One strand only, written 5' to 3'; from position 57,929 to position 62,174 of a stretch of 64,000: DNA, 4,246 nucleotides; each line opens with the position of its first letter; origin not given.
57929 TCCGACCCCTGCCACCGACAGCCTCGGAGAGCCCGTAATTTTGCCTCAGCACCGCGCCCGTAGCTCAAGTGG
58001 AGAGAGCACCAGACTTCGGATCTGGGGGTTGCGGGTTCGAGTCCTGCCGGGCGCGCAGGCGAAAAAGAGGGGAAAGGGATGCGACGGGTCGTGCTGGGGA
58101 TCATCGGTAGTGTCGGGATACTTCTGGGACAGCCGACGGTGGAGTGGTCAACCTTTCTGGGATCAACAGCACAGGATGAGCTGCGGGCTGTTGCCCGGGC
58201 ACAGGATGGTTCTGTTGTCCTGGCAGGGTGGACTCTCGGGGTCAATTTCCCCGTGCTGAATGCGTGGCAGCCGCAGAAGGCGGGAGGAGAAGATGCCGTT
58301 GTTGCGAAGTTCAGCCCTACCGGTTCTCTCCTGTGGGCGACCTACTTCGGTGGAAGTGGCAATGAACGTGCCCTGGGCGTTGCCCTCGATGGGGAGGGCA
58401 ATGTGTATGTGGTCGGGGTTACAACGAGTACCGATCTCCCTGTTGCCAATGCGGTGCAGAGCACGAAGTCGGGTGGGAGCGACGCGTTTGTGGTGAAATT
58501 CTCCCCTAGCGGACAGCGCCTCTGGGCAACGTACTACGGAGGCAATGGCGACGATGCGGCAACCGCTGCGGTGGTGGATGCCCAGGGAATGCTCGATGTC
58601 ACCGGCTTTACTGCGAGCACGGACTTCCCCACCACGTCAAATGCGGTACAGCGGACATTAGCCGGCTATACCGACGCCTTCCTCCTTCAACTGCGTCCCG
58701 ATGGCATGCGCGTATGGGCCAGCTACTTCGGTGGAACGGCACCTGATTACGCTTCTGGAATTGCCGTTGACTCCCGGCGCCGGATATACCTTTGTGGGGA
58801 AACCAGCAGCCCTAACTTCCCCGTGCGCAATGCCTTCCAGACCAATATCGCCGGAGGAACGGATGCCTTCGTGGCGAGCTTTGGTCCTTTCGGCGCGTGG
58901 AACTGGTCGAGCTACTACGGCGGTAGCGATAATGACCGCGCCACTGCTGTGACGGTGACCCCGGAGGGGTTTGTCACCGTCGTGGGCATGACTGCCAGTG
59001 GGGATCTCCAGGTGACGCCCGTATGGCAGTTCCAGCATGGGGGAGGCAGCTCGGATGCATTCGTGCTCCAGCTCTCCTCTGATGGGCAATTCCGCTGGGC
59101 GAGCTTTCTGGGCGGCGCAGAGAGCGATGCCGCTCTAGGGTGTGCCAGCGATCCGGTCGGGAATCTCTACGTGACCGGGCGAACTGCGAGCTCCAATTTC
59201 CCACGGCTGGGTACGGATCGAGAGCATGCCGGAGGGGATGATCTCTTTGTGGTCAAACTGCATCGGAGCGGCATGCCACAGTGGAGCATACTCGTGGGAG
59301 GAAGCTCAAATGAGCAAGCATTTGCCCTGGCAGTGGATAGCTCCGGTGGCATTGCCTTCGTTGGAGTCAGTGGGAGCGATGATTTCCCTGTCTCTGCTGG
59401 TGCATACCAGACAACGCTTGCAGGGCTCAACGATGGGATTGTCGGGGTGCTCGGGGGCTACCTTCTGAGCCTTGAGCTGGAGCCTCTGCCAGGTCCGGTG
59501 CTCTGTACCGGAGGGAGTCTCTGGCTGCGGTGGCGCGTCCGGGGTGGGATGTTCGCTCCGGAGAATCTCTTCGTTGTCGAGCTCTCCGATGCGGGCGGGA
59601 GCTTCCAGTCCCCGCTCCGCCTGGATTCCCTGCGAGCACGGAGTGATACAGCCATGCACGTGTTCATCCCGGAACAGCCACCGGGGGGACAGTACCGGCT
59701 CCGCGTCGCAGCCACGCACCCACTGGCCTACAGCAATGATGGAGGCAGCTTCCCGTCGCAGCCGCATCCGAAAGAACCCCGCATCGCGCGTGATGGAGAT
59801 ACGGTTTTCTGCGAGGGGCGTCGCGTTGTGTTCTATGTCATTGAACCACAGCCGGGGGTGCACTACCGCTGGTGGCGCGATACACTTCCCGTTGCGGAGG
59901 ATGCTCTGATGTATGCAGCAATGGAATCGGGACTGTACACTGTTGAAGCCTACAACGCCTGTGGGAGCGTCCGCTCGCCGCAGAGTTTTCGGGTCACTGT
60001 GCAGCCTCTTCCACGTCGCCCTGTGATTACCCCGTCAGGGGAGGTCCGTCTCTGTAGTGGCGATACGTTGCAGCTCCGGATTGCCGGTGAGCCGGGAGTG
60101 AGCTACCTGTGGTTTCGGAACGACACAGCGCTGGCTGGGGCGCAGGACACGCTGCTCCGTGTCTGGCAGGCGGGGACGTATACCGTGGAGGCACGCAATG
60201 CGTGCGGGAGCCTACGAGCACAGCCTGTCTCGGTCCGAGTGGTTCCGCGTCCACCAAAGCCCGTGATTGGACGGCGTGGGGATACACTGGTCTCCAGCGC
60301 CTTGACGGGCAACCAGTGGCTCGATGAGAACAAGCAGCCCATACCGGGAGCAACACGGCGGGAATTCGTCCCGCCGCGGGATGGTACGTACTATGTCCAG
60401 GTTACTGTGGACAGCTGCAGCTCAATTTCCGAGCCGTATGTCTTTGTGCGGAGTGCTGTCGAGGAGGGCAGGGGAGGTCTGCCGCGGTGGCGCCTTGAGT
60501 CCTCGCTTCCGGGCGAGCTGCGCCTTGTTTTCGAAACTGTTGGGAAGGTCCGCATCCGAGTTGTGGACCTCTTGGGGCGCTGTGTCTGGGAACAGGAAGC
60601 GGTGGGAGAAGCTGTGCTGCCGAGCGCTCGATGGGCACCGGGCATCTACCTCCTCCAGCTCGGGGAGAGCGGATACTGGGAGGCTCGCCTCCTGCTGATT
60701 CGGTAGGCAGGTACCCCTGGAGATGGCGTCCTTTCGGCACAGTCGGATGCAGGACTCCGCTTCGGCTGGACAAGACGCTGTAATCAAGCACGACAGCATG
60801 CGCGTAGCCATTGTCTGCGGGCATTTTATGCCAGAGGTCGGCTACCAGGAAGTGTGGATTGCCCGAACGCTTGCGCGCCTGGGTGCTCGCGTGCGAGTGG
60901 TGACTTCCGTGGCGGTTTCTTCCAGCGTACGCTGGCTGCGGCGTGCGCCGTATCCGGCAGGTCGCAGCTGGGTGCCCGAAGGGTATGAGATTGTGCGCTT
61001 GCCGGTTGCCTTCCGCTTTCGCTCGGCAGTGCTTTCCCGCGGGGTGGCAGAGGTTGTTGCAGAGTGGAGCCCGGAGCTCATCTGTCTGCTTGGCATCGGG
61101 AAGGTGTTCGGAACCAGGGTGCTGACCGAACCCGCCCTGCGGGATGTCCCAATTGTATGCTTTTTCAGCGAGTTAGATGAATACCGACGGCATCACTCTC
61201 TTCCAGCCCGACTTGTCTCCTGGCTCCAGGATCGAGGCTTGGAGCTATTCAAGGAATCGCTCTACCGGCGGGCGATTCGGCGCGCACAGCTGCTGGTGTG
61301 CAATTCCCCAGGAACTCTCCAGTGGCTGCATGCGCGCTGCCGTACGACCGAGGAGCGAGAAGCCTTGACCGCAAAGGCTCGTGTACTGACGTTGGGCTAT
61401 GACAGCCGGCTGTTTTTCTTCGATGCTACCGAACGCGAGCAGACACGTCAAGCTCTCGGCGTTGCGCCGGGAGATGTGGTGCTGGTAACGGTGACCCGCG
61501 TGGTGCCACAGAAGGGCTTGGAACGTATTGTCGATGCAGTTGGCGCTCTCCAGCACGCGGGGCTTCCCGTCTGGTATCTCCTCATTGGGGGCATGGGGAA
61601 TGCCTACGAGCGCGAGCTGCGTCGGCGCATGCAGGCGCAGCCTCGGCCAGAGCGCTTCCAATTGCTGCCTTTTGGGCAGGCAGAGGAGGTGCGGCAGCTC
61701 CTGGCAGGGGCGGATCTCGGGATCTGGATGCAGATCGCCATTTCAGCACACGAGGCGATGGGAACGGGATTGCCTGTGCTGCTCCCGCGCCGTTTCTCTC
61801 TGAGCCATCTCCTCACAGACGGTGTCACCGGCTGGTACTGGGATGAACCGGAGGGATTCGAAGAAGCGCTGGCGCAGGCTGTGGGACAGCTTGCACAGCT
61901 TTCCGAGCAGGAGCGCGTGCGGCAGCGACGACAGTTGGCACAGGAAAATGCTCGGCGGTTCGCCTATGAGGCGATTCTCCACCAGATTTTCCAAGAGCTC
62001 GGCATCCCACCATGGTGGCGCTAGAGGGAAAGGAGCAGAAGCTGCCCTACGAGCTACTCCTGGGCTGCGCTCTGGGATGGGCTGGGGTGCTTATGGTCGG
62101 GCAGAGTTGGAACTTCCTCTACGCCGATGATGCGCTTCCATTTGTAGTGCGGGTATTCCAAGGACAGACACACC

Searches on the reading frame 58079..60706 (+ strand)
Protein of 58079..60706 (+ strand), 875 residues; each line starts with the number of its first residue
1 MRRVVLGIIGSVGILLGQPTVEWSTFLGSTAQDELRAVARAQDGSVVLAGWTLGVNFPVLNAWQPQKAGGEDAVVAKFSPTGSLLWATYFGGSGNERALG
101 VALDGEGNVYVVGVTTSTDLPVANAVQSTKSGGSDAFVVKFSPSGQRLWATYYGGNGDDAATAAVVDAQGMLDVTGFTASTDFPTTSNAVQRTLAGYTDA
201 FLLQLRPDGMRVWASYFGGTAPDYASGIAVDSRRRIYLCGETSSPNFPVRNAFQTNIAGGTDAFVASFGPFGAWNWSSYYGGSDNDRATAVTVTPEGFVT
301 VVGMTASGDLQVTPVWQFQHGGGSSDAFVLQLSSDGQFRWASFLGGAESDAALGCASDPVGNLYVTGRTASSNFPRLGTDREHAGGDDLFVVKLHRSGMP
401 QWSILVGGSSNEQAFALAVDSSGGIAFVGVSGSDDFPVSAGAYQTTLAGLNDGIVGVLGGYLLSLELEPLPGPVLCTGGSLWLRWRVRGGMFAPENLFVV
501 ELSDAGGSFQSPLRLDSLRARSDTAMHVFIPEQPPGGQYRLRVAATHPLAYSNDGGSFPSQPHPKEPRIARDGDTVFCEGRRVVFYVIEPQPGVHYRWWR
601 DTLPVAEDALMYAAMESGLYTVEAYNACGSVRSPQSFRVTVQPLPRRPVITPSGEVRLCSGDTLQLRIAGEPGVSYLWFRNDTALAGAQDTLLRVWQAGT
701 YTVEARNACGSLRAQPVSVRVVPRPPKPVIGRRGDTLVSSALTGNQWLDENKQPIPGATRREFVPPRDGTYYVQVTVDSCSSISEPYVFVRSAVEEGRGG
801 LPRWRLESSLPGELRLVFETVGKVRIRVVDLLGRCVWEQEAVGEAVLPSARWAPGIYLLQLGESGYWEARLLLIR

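Call 49: search_protein_families(library=pfam, proteins=[window:58079-60706:+], max_evalue=0.001)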
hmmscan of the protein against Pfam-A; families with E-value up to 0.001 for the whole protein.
window:58079-60706:+ (875 aa): 5 families
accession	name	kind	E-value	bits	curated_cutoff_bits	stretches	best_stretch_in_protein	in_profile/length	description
PF06739.17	SBBP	-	8.3e-24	83.7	20.5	2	212-248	1-38/38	Beta-propeller repeat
PF19081.6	Ig_7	-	1.6e-12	47.9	27.3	1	645-723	1-84/84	Ig-like domain CHU_C associated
PF17164.10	DUF5122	-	0.00019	22.1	27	0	318-337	12-31/36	Domain of unknown function (DUF5122) beta-propeller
PF13895.12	Ig_2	-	0.00025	21.7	27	1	648-721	2-79/79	Immunoglobulin domain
PF19408.5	PKD_6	-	0.00084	20.1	25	0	697-719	60-82/82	PKD-like domain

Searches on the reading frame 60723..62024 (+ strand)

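Call 49: search_protein_families(library=pfam, proteins=[window:60723-62024:+], max_evalue=0.001)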
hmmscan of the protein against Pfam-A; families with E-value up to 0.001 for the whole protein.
window:60723-62024:+ (433 aa): 4 families
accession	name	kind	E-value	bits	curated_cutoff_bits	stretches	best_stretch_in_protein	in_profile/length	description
PF00534.26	Glycos_transf_1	-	8.2e-14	51.9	26.4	1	238-394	2-159/172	Glycosyl transferases group 1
PF13692.12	Glyco_trans_1_4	-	2.8e-11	44.3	27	1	253-391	3-140/142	Glycosyl transferases group 1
PF13439.12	Glyco_transf_4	-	0.00039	20.9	28.5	1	46-210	11-156/170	Glycosyltransferase Family 4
PF20706.3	GT4-conflict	-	0.00041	19.9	26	1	239-369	187-325/385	Family 4 Glycosyltransferase in conflict systems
